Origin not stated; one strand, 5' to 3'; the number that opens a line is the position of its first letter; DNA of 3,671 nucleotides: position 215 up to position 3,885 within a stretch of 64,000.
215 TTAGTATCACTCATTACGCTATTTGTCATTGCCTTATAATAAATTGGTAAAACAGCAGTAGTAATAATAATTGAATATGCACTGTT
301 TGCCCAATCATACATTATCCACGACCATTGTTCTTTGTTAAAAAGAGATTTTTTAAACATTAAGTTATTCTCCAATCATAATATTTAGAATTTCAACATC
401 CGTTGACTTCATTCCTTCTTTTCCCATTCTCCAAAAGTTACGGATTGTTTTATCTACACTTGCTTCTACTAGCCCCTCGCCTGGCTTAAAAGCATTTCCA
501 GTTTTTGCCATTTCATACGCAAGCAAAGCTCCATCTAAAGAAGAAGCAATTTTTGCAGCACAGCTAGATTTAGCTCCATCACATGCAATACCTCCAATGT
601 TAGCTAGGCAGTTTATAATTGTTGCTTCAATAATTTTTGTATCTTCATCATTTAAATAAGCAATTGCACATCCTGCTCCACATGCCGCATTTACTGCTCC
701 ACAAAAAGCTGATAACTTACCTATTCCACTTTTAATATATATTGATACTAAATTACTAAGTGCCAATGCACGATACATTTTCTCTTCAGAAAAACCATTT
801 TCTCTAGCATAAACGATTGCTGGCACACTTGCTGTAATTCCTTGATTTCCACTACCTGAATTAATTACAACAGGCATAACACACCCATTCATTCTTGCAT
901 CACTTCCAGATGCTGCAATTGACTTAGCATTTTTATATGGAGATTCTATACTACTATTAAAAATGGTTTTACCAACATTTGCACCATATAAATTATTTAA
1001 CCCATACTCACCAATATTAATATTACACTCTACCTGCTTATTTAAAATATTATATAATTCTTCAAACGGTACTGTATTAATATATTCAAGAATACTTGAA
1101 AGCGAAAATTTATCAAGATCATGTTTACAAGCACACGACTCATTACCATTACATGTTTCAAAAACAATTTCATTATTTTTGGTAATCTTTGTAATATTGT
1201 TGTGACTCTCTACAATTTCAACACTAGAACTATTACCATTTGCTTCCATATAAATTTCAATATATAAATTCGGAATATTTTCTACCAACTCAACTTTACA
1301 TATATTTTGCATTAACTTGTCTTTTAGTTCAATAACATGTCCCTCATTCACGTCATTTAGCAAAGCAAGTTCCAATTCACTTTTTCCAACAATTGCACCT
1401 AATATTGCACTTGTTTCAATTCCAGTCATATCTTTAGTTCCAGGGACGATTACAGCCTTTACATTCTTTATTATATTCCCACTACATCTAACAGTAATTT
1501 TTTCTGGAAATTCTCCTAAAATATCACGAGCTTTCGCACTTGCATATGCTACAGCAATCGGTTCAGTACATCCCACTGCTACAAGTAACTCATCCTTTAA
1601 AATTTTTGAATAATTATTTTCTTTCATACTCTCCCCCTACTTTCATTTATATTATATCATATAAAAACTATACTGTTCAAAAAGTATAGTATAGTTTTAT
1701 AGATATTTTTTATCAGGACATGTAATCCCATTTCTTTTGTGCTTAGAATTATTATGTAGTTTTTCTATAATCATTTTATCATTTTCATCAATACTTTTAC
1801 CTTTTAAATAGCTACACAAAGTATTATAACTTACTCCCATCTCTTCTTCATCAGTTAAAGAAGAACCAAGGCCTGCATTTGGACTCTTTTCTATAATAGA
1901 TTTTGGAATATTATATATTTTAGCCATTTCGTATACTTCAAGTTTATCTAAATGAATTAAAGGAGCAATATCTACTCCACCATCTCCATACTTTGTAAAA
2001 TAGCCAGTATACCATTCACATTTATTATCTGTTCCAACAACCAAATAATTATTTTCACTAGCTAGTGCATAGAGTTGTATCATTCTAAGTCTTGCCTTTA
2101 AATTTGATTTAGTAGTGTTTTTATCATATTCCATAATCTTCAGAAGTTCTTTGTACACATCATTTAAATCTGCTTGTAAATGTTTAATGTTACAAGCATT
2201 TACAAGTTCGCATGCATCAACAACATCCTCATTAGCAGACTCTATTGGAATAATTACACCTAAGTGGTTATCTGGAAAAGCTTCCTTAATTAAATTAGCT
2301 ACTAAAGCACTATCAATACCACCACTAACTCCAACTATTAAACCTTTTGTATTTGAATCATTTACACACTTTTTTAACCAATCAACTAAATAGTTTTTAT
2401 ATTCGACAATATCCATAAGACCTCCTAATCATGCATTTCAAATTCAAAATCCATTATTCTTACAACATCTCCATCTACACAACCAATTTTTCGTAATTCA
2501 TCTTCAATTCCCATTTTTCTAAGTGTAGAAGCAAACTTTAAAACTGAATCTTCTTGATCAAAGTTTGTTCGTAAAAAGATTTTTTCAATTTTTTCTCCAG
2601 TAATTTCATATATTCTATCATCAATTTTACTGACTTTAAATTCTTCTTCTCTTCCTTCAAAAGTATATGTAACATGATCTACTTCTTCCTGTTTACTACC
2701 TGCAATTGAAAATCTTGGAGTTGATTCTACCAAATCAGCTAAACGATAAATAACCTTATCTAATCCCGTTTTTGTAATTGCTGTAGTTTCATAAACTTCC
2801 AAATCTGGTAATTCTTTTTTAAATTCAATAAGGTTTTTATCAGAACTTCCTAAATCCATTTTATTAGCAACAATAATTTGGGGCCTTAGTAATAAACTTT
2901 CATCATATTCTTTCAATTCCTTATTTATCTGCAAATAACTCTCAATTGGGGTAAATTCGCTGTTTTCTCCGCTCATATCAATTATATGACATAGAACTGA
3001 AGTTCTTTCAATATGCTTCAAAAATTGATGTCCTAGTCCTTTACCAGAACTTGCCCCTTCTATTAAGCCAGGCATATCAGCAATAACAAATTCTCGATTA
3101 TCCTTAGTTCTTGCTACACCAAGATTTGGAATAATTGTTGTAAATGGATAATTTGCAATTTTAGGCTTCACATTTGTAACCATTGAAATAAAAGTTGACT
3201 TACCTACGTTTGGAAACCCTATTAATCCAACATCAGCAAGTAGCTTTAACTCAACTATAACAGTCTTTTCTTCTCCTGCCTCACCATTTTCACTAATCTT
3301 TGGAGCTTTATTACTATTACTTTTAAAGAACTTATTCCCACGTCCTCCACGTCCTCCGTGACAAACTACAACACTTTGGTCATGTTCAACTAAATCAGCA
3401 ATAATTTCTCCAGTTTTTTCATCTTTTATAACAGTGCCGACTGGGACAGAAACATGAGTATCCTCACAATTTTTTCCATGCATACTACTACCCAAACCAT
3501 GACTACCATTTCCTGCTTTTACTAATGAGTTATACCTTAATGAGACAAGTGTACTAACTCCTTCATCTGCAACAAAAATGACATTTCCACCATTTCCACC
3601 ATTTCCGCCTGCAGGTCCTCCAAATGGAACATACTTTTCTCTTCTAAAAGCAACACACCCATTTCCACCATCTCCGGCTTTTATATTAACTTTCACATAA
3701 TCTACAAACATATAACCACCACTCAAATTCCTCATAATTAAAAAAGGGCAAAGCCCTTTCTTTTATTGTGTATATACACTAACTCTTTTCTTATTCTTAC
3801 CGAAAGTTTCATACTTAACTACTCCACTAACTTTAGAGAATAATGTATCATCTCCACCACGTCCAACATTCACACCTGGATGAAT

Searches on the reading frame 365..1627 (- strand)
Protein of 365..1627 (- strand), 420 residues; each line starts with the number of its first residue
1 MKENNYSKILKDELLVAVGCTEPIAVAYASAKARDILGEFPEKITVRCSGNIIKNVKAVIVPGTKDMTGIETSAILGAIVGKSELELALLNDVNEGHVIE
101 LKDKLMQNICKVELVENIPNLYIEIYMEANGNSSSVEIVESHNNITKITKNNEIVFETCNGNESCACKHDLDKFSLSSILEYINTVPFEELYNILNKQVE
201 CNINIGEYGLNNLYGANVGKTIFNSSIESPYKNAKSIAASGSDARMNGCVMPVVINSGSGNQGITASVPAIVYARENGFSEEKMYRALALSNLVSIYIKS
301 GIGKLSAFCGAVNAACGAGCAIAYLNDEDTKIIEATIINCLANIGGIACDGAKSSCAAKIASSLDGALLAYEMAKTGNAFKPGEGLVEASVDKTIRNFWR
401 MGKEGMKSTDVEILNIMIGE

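Call 51: search_protein_families(library=pfam, proteins=[window:365-1627:-], max_evalue=0.0001)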
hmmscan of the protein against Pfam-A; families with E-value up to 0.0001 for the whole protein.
window:365-1627:- (420 aa): 1 family
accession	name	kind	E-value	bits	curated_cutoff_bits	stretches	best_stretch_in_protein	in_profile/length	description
PF03313.21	SDH_alpha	-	1.8e-56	192.1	26.4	1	172-415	22-260/260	Serine dehydratase alpha chain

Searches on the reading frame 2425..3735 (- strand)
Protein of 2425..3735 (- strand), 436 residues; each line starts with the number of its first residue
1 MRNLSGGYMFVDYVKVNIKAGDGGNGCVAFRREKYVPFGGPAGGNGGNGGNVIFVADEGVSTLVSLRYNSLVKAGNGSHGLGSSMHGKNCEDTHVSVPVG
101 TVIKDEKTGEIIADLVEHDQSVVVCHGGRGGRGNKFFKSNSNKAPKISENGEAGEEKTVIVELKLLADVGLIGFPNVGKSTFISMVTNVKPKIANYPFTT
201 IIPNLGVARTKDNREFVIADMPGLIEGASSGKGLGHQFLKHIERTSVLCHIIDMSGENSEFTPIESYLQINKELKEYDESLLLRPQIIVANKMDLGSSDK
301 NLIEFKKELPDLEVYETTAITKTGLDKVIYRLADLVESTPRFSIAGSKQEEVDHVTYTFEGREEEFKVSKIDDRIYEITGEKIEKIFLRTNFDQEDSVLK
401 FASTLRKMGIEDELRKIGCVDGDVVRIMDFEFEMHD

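Call 51: search_protein_families(library=pfam, proteins=[window:2425-3735:-], max_evalue=0.0001)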
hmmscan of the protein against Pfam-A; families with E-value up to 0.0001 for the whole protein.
window:2425-3735:- (436 aa): 4 families
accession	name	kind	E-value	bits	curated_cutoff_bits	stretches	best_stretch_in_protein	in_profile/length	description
PF01018.28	GTP1_OBG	-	3.6e-60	202.5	27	1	11-165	1-155/155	GTP1/OBG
PF01926.29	MMR_HSR1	-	7.7e-26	90.9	21.9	1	168-292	1-113/113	50S ribosome-binding GTPase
PF09269.16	DUF1967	-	5.8e-22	78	27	1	366-433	1-69/70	Domain of unknown function (DUF1967)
PF02421.24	FeoB_N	-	4.4e-12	46.2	27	1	169-329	3-153/156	Ferrous iron transport protein B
